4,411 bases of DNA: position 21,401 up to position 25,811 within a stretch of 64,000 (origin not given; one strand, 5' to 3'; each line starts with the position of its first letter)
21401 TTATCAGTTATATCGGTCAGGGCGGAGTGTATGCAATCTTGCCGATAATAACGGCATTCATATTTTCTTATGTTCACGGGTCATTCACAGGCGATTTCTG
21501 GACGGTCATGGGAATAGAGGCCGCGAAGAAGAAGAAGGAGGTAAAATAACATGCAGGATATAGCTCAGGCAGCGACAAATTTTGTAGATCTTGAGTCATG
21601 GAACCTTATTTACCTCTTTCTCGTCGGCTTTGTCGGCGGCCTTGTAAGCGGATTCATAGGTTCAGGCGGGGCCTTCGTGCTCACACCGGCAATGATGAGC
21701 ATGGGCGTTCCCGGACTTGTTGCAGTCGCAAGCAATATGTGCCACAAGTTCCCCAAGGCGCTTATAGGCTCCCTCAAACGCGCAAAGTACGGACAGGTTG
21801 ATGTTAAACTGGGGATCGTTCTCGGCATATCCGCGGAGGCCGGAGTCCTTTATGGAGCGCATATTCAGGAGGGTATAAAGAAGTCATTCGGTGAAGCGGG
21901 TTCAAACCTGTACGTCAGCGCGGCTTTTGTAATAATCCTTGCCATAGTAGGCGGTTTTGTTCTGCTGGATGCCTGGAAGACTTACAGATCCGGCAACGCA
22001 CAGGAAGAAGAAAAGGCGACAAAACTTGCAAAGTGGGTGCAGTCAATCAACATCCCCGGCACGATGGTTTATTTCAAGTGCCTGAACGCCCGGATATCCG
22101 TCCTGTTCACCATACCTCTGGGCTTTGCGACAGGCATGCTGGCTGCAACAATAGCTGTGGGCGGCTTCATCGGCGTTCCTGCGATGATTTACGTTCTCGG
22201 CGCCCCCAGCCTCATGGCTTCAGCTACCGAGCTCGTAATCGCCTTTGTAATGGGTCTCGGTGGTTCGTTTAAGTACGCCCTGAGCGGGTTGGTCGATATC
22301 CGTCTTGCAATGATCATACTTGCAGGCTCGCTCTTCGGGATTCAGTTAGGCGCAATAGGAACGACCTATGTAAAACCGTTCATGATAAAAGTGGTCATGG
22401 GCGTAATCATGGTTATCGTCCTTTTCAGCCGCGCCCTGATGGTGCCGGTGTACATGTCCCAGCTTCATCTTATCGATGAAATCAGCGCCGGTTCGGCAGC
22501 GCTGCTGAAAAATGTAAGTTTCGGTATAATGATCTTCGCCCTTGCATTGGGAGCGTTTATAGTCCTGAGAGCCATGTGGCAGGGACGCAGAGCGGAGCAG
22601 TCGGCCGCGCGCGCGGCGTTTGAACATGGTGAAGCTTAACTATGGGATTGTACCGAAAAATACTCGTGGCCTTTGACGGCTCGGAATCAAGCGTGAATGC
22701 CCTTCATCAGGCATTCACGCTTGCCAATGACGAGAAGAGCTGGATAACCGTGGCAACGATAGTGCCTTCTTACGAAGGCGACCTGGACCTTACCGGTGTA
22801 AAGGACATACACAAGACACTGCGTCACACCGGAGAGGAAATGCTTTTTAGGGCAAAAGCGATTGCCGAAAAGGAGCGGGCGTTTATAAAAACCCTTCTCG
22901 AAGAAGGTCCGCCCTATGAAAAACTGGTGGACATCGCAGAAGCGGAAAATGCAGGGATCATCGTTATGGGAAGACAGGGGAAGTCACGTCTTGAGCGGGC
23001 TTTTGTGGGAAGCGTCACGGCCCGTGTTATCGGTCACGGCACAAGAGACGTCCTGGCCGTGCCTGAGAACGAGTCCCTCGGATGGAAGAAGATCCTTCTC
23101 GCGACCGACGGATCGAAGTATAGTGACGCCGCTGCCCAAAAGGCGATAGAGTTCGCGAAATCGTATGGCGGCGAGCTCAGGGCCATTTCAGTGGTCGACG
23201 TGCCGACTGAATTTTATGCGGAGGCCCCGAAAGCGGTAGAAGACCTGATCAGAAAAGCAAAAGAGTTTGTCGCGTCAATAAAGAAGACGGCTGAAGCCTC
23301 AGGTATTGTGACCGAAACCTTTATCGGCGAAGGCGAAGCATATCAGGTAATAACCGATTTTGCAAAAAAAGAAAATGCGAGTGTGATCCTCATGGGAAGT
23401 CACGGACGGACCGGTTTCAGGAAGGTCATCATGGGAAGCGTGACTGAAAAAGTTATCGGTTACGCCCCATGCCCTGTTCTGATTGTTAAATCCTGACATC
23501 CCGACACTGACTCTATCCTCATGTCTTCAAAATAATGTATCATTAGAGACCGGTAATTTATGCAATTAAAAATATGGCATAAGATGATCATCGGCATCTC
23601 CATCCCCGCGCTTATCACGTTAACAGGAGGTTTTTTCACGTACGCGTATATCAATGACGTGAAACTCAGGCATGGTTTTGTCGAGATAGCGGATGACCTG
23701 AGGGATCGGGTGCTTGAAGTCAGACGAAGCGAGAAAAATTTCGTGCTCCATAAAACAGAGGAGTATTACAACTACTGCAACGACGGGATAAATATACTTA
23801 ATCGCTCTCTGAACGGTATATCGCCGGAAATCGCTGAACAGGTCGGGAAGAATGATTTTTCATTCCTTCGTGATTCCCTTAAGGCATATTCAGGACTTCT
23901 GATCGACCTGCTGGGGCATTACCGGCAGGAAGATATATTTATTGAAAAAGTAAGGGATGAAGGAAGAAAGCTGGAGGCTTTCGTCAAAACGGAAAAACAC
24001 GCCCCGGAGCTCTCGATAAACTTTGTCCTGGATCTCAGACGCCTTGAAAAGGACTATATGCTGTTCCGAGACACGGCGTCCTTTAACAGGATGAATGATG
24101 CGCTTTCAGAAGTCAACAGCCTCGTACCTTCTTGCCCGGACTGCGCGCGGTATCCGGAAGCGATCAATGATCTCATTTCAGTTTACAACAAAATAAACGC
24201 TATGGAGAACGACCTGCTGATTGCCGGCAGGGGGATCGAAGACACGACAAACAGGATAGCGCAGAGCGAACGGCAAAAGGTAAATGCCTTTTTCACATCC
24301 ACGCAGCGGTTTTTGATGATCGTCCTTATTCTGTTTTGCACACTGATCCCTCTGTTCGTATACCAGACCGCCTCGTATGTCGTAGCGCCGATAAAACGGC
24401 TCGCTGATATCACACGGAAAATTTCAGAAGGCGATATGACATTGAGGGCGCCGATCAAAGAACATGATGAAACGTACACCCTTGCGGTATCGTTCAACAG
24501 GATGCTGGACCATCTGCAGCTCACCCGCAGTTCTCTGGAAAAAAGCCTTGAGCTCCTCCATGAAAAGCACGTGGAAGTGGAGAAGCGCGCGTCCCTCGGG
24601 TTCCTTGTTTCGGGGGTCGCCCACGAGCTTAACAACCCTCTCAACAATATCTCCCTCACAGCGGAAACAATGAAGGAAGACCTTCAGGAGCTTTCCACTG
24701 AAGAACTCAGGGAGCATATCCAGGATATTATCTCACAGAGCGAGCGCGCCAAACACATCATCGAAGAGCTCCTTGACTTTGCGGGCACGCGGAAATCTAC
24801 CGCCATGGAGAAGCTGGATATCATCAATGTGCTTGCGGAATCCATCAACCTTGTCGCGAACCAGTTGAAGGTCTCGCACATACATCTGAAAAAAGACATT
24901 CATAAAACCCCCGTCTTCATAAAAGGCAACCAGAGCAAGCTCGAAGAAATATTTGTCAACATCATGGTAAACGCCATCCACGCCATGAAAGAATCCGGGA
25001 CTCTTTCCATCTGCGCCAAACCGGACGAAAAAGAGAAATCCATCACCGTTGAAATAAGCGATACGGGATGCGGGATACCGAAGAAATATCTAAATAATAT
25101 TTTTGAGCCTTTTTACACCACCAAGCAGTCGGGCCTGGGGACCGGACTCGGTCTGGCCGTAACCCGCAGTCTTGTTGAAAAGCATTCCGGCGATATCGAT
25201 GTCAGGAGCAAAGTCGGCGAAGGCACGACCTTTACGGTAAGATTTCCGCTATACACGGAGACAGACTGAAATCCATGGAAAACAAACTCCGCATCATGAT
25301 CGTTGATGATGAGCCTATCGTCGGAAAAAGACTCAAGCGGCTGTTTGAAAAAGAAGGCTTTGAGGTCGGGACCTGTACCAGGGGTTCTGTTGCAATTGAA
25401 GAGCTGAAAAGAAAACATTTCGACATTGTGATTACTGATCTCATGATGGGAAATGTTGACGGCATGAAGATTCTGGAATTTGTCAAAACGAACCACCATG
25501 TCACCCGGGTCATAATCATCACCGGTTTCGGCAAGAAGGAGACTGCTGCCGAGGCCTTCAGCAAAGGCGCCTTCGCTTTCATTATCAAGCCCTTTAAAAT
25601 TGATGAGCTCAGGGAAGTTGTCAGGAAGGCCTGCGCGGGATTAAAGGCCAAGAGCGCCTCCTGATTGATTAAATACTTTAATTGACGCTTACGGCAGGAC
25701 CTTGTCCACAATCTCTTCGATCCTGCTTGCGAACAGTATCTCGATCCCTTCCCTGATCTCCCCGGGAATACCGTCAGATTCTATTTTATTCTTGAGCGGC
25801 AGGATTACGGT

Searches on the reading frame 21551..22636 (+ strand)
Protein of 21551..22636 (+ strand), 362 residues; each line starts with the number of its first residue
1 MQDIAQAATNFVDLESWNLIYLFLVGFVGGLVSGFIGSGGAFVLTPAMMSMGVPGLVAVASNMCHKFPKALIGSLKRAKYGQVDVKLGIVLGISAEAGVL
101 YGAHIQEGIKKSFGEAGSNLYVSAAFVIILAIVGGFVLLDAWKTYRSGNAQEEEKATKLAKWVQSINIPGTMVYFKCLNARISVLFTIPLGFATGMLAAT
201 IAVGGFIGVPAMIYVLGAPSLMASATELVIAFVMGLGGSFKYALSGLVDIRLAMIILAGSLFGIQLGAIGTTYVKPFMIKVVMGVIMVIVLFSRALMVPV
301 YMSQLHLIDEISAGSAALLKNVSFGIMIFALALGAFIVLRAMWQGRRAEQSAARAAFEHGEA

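Call 4: search_protein_families(library=pfam, proteins=[window:21551-22636:+], max_evalue=0.01)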
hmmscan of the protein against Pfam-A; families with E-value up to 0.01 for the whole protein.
window:21551-22636:+ (362 aa): 2 families
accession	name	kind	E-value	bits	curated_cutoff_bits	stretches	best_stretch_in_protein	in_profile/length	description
PF01925.25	TauE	-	4.7e-35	121.8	32.6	1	22-291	1-234/237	Sulfite exporter TauE/SafE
PF10337.15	ArAE_2_N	-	0.0036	16.8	23.5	0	156-203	45-92/470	Putative ER transporter, 6TM, N-terminal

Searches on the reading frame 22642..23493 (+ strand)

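Call 4: search_protein_families(library=pfam, proteins=[window:22642-23493:+], max_evalue=0.01)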
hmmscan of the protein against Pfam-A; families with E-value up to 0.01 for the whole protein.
window:22642-23493:+ (284 aa): 1 family
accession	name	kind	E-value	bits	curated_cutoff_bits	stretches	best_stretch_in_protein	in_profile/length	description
PF00582.32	Usp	-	5.5e-63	212.1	24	2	148-283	2-141/141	Universal stress protein family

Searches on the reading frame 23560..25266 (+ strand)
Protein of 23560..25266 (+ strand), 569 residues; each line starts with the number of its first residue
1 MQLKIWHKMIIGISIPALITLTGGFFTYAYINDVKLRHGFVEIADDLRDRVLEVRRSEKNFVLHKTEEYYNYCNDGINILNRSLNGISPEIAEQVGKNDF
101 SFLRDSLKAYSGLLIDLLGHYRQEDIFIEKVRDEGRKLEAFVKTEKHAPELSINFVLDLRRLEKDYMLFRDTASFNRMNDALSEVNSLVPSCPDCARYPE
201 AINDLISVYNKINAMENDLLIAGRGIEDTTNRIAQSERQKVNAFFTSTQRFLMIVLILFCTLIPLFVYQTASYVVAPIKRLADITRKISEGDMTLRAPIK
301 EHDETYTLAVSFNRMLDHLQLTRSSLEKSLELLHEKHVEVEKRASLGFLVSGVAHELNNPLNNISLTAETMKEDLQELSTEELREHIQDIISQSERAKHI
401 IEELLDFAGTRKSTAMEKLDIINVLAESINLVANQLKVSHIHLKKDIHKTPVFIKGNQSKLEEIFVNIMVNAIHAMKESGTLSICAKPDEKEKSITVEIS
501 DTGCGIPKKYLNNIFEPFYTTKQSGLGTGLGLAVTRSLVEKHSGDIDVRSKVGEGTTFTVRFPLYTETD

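Call 4: search_protein_families(library=pfam, proteins=[window:23560-25266:+], max_evalue=0.01)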
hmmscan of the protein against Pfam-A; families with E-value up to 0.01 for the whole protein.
window:23560-25266:+ (569 aa): 5 families
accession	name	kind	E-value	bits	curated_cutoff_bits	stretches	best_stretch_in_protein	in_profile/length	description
PF02518.31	HATPase_c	-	7.4e-28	97.6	26.4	1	456-565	1-110/111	Histidine kinase-, DNA gyrase B-, and HSP90-like ATPase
PF00512.31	HisKA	-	8.1e-16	58.3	26.9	1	347-408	3-61/66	His Kinase A (phospho-acceptor) domain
PF00672.30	HAMP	-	6.5e-13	49.2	25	1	271-320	3-52/53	HAMP domain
PF14501.12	HATPase_c_5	-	2e-05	24.9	22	1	460-551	5-91/102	GHKL domain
PF13581.12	HATPase_c_2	-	0.0003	21.2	27.4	1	461-561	36-126/127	Histidine kinase-like ATPase domain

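Call 5: search_protein_families(library=ncbifam, proteins=[window:23560-25266:+], max_evalue=0.001)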
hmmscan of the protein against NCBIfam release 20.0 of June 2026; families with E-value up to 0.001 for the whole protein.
window:23560-25266:+ (569 aa): 87 families (the best 25 are shown)
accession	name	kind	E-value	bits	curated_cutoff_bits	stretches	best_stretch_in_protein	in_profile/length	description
NF008468.0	PRK11360.1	equivalog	1.6e-53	182.1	646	1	336-566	386-610/616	two-component system sensor histidine kinase AtoS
NF010411.0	PRK13837.1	equivalog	2.2e-49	168.2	647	1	301-566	407-677/828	two-component system VirA-like sensor kinase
NF046044.1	PnpS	equivalog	1e-45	156.4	400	1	350-563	174-390/390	two-component system histidine kinase PnpS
NF007688.0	PRK10364.1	equivalog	4.1e-44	151.1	479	1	327-566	221-453/460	two-component system sensor histidine kinase ZraS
NF047497.1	HK_LIC_12097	equivalog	5.9e-43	147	500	1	334-564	138-366/367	LIC_12097 family sensor histidine kinase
NF038348.1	T2SS_HK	subfamily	1.4e-42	145.9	450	2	384-564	398-573/574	histidine kinase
NF052574.1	HisKinEspCMyxo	equivalog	6e-41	140.4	1200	1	333-563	404-636/785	serine histidine kinase EspC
NF033092.0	HK_WalK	equivalog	6.7e-40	137.2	725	2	338-563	368-593/594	cell wall metabolism sensor histidine kinase WalK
NF041735.1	hist_kin_RppB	equivalog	3.6e-36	124.9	400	1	352-563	222-438/438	two-component system sensor histidine kinase RppB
TIGR02966.1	phoR_proteo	equivalog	6.6e-36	124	334.2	1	350-562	118-333/333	phosphate regulon sensor histidine kinase PhoR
NF040691.1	MtrAB_MtrB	equivalog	1.2e-34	120.2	450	1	246-566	184-494/507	MtrAB system histidine kinase MtrB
NF008312.0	PRK11100.1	equivalog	8e-34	117.3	356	1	240-563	172-473/477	two-component system sensor histidine kinase CreC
NF045911.1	TCSHisKinNblS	equivalog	3.1e-33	115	1000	1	339-561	381-617/621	two-component system sensor histidine kinase NblS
NF052573.1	HisKinEspAMyxo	equivalog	1.4e-32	112.7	1400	1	332-562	370-609/755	serine histidine kinase EspA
NF046020.1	HisKinCckABruc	equivalog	1.5e-32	112.4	1000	1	335-567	469-710/868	cell cycle histidine kinase CckA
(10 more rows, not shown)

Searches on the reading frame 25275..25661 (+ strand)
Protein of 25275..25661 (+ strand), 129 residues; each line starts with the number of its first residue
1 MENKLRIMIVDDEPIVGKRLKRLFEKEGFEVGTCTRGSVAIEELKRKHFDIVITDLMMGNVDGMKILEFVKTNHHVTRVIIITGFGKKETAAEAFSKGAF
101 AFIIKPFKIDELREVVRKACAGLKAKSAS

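Call 4: search_protein_families(library=pfam, proteins=[window:25275-25661:+], max_evalue=0.01)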
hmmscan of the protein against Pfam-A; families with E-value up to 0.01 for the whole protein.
window:25275-25661:+ (129 aa): 2 families
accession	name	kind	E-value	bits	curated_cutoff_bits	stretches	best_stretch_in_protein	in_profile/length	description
PF00072.30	Response_reg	-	2e-30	105.7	30.2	1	7-116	1-110/111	Response regulator receiver domain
PF23198.2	PDE8A_N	-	0.0059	17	29.6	1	25-83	31-90/147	PDE8A-like, N-terminal domain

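Call 5: search_protein_families(library=ncbifam, proteins=[window:25275-25661:+], max_evalue=0.001)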
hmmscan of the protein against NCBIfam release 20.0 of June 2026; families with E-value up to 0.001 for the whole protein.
window:25275-25661:+ (129 aa): 102 families (the best 25 are shown)
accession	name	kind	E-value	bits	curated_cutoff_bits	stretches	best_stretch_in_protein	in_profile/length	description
NF008469.0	PRK11361.1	equivalog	7.2e-27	94.2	714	1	1-120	1-120/461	acetoacetate metabolism transcriptional regulator AtoC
NF053512.1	nitric_RR_NosR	exception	6.1e-22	78.2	400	1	7-123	1-118/422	response regulator c-di-GMP phosphodiesterase, NosR family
NF051870.1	NAssimRespRegNtrX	equivalog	2.2e-21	76.3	600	1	6-121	3-120/452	nitrogen assimilation response regulator NtrX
NF006900.1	PRK09390.1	equivalog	2.1e-20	73.2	255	1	1-126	1-126/203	response regulator FixJ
TIGR01818.1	ntrC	equivalog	3e-20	72.4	558.6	1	7-126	1-120/463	nitrogen regulation protein NR(I)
NF007689.0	PRK10365.1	equivalog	4.6e-20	71.8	760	1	2-125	3-126/441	sigma-54-dependent response regulator transcription factor ZraR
NF011695.0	PRK15115.1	equivalog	3.4e-19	68.9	763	1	5-120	7-122/445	two-component system response regulator GlrR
NF051850.1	RespRegRprY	equivalog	6.1e-19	68.4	370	1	1-115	1-115/234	response regulator transcription factor RprY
NF047793.1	ResRegPgtA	equivalog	8.2e-19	67.7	650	1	2-121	3-122/414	two-component system response regulator PgtA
NF008176.1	PRK10923.1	equivalog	7.8e-18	64.3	620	1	6-121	5-120/469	nitrogen regulation protein NR(I)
NF041946.1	LuxO_transreg_Vib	equivalog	1.5e-17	63.5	800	1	11-121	3-113/463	quorum-sensing sigma-54 dependent transcriptional regulator LuxO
NF053854.1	RespRegPhoBBctds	equivalog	5.4e-17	61.9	270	1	7-117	1-112/225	two-component system response regulator PhoB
NF033791.1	ActR_PrrA_rreg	equivalog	7.4e-17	61.9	250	1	7-116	4-113/173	ActR/PrrA/RegA family redox response regulator transcription factor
TIGR02875.1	spore_0_A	equivalog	1.2e-16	60.7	200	1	4-122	2-124/262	sporulation transcription factor Spo0A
NF040689.1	MtrAB_MtrA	equivalog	4.1e-16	59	300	1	7-117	1-110/219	MtrAB system response regulator MtrA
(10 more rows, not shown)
